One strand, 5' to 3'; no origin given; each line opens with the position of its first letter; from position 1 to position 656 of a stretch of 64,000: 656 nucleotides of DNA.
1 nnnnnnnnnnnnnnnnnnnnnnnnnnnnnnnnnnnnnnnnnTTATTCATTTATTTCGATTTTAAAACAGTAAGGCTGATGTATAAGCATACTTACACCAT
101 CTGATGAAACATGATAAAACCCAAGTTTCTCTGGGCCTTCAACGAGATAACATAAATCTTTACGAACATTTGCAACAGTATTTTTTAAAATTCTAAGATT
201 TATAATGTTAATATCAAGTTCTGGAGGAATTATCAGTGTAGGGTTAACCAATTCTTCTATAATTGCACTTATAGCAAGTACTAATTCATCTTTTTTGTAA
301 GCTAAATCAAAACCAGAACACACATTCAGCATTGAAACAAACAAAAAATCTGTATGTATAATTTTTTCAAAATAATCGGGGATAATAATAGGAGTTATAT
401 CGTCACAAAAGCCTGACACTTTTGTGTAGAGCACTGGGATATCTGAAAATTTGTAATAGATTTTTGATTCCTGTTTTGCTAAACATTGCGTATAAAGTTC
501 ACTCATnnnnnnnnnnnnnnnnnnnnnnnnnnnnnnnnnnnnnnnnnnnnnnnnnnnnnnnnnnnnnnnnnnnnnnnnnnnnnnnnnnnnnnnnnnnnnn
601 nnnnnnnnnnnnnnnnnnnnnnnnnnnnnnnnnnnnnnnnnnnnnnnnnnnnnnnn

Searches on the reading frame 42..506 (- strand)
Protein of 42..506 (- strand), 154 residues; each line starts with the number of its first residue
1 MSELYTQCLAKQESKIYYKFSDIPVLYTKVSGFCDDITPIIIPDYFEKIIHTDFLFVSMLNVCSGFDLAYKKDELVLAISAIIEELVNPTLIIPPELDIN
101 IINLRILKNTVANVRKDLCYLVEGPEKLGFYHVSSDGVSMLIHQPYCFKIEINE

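Call 40: search_protein_families(library=pfam, alignment_id=A2, max_evalue=0.00001)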
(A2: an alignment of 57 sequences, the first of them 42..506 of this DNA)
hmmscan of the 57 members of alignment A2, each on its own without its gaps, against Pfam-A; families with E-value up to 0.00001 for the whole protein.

A. member 1, window:42-506:- (154 aa): 0 families

B. families by the number of members that match (of 57 scanned): 42 families (the first 25 are shown)
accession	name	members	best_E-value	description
PF04851.21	ResIII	2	8.4e-26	Type III restriction enzyme, res subunit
PF06745.19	ATPase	2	3.6e-11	KaiC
PF00154.27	RecA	1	2.5e-43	recA bacterial DNA recombination protein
PF02739.22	5_3_exonuc_N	1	1.3e-36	5'-3' exonuclease, N-terminal resolvase-like domain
PF01936.24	NYN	1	1.3e-35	NYN domain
PF03796.21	DnaB_C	1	1.8e-31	DnaB-like helicase C terminal domain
PF01145.31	Band_7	1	1.9e-27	SPFH domain / Band 7 family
PF12705.13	PDDEXK_1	1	5.7e-24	PD-(D/E)XK nuclease superfamily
PF13307.12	Helicase_C_2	1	4.8e-22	Helicase C-terminal domain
PF01367.25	5_3_exonuc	1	3.7e-21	5'-3' exonuclease, C-terminal SAM fold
PF05698.19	Trigger_C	1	1e-17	Bacterial trigger factor protein (TF) C-terminus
PF05697.18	Trigger_N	1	1.7e-17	Bacterial trigger factor protein (TF)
PF01807.25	Zn_ribbon_DnaG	1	4.6e-17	CHC2 zinc finger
PF13290.12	CHB_HEX_C_1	1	1e-15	Chitobiase/beta-hexosaminidase C-terminal domain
PF07947.19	YhhN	1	3.1e-15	YhhN family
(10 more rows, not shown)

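Call 41: search_protein_families(library=phrogs, alignment_id=A2, max_evalue=0.00001)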
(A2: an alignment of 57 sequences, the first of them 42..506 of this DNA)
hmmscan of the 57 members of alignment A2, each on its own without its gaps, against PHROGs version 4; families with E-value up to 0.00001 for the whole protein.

A. member 1, window:42-506:- (154 aa): 0 families

B. families by the number of members that match (of 57 scanned): 57 families (the first 25 are shown)
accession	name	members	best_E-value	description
phrog_16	-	2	4e-75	DNA helicase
phrog_239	-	2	1.3e-19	DNA primase/helicase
phrog_2426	-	1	3.1e-121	-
phrog_2488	-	1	2.2e-104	DNA helicase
phrog_20754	-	1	3.9e-67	protease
phrog_19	-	1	1.1e-59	DnaB-like replicative helicase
phrog_77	-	1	1.7e-54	SbcC-like subunit of palindrome specific endonuclease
phrog_9690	-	1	2.7e-49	DNA helicase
phrog_47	-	1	1.4e-47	DNA primase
phrog_506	-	1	4.3e-41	transposase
phrog_26774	-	1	7.5e-41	-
phrog_97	-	1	3.3e-40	UvsX-like recombinase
phrog_107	-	1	3.1e-38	exonuclease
phrog_100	-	1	1.6e-33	SbcD-like subunit of palindrome specific endonuclease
phrog_6444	-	1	6.2e-30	DNA primase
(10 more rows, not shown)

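Call 44: search_protein_families(library=pfam, alignment_id=A3, max_evalue=0.01)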
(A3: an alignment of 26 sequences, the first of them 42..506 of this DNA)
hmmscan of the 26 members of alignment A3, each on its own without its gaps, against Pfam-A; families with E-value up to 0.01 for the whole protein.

A. member 1, window:42-506:- (154 aa): 0 families

B. families by the number of members that match (of 26 scanned): 14 families
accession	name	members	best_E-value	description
PF01936.24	NYN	1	1.3e-35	NYN domain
PF07947.19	YhhN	1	3.1e-15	YhhN family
PF02075.23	RuvC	1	5.1e-12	Crossover junction endodeoxyribonuclease RuvC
PF12728.13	HTH_17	1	7e-10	Helix-turn-helix domain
PF02357.24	NusG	1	1.2e-07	Transcription termination factor nusG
PF04545.22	Sigma70_r4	1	1.6e-06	Sigma-70, region 4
PF00216.26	Bac_DNA_binding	1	3.5e-05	Bacterial DNA-binding protein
PF19885.4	DUF6358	1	4.3e-05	Family of unknown function (DUF6358)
PF23284.2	KOW2_Spt5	1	5.5e-05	Transcription elongation factor SPT5, second KOW domain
PF25691.1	BW3TFN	1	0.00024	Baseplate wedge 3 tail fiber network component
PF08281.18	Sigma70_r4_2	1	0.00025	Sigma-70, region 4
PF13567.11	DUF4131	1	0.00061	Domain of unknown function (DUF4131)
PF01957.25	NfeD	1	0.0075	NfeD-like C-terminal, partner-binding domain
PF13411.12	MerR_1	1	0.0082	MerR HTH family regulatory protein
